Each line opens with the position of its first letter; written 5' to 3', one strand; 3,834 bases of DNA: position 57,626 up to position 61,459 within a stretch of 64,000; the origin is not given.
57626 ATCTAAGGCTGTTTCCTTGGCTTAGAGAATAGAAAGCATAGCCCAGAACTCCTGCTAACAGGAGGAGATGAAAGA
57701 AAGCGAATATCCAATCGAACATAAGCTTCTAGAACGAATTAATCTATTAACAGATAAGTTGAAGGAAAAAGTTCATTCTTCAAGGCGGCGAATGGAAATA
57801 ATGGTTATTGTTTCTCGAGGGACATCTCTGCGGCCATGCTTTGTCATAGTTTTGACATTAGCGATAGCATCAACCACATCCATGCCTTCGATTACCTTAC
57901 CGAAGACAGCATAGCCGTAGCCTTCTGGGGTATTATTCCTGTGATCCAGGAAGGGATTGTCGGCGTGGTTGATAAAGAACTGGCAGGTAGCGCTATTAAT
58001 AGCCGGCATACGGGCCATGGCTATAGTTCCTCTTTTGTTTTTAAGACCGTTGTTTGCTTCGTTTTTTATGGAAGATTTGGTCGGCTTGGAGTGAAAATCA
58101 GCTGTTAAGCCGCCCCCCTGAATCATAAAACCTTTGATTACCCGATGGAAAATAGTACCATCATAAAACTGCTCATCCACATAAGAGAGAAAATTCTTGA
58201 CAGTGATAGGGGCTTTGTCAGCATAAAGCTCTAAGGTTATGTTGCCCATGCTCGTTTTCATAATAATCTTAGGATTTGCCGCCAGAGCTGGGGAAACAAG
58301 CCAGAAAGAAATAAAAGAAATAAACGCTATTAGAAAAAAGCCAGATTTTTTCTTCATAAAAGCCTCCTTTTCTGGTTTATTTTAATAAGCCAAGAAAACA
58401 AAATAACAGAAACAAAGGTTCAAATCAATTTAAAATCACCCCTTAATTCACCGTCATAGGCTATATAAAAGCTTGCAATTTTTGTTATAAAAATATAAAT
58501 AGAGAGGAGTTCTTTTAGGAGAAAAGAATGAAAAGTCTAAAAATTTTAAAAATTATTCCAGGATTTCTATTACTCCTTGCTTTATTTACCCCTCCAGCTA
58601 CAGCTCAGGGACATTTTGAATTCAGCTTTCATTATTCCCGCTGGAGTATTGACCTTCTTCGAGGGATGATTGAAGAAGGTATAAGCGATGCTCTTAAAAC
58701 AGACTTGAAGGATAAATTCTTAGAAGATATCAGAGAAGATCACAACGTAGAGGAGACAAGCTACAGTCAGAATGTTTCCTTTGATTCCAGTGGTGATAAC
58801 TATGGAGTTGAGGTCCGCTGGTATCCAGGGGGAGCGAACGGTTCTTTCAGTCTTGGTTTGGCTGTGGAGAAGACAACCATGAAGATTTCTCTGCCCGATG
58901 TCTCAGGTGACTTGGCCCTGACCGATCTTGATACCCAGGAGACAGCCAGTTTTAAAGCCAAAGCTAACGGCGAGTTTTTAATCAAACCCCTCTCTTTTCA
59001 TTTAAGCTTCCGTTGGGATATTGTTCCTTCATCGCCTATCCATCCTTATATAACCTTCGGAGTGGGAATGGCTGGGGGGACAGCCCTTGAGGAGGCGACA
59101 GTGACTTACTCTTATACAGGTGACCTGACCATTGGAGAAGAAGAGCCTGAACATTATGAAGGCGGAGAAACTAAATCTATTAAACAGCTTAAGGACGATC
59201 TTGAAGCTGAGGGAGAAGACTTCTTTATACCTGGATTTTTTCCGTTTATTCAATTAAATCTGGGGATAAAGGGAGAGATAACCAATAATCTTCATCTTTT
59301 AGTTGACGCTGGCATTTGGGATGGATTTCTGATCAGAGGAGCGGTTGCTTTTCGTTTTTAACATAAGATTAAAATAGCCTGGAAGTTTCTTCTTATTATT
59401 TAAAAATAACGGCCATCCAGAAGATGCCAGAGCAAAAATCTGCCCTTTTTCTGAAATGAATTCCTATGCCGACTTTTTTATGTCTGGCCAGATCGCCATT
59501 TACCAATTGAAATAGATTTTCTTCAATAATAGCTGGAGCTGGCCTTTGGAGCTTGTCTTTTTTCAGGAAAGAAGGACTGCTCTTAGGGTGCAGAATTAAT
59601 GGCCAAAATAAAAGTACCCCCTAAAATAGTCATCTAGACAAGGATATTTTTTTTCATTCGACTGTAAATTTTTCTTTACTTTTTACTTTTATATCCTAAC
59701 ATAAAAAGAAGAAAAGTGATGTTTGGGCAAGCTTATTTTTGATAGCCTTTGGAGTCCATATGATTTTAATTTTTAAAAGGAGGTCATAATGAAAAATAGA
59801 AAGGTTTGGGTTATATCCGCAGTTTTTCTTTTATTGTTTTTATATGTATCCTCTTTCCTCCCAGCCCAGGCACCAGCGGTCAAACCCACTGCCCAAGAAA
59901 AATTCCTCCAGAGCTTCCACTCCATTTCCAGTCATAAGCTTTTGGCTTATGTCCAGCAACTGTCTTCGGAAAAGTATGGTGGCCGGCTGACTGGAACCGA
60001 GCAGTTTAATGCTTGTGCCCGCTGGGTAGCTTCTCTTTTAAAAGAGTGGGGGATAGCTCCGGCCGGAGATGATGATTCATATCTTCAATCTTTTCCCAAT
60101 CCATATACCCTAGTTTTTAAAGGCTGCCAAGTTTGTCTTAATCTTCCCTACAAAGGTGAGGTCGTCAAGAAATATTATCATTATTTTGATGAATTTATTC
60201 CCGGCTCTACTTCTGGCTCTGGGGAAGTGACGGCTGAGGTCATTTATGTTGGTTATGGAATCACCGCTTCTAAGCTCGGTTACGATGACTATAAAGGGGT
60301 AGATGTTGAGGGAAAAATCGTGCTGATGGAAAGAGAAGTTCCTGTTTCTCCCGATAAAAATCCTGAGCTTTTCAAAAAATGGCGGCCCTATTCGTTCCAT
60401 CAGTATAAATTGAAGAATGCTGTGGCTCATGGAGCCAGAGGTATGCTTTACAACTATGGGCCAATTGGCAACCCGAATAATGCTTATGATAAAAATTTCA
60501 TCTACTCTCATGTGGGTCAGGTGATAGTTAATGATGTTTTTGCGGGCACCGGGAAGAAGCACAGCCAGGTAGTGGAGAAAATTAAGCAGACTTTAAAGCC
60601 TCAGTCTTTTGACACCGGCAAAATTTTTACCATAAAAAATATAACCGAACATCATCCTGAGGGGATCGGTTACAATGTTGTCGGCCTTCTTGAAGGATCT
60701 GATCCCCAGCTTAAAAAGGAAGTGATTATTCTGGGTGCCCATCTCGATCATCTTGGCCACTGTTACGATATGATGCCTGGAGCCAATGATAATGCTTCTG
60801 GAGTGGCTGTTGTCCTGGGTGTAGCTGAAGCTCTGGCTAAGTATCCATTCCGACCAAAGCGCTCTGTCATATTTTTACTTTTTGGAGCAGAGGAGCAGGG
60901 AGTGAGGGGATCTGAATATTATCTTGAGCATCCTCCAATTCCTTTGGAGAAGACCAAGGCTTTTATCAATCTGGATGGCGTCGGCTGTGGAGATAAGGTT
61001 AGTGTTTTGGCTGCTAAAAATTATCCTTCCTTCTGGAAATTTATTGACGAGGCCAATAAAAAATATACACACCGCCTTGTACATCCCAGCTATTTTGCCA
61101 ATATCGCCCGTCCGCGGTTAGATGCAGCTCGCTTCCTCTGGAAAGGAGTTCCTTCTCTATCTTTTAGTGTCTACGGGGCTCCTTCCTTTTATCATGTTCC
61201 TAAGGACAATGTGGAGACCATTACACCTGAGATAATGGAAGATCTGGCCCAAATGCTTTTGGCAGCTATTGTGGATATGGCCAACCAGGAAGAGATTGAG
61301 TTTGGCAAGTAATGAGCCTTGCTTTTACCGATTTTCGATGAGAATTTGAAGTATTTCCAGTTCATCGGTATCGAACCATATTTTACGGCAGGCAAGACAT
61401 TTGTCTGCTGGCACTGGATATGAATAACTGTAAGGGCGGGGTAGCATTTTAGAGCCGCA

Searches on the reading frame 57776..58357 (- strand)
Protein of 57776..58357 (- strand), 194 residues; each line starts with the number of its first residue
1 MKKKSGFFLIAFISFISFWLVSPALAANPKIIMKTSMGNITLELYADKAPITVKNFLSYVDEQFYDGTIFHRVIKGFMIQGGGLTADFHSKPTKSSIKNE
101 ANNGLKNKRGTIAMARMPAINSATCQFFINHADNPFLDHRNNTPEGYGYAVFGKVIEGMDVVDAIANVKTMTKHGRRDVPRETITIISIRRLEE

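Call 47: search_protein_families(library=pfam, proteins=[window:57776-58357:-], max_evalue=0.001)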
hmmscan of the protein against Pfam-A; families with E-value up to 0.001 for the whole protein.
window:57776-58357:- (194 aa): 1 family
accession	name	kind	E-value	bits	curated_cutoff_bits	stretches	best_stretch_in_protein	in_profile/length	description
PF00160.26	Pro_isomerase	-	2.2e-49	168.1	21.7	1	31-189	2-157/159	Cyclophilin type peptidyl-prolyl cis-trans isomerase/CLD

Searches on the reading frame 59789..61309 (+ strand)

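Call 47: search_protein_families(library=pfam, proteins=[window:59789-61309:+], max_evalue=0.001)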
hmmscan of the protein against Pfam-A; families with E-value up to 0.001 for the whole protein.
window:59789-61309:+ (507 aa): 5 families
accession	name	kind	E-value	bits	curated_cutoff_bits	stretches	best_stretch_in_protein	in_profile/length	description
PF04389.22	Peptidase_M28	-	2.5e-43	148.5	21.3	1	296-493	1-192/193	Peptidase family M28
PF01546.33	Peptidase_M20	-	3.6e-06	27.5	24.6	1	330-385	31-82/206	Peptidase family M20/M25/M40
PF02225.27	PA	-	1.3e-05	25.7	23.9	1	147-224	1-60/95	PA domain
PF16254.10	DUF4910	-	0.00047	19.5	26.6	0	325-495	78-242/247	Domain of unknown function (DUF4910)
PF05450.20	Nicastrin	-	0.00096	19.2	25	0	312-377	2-69/218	Nicastrin large lobe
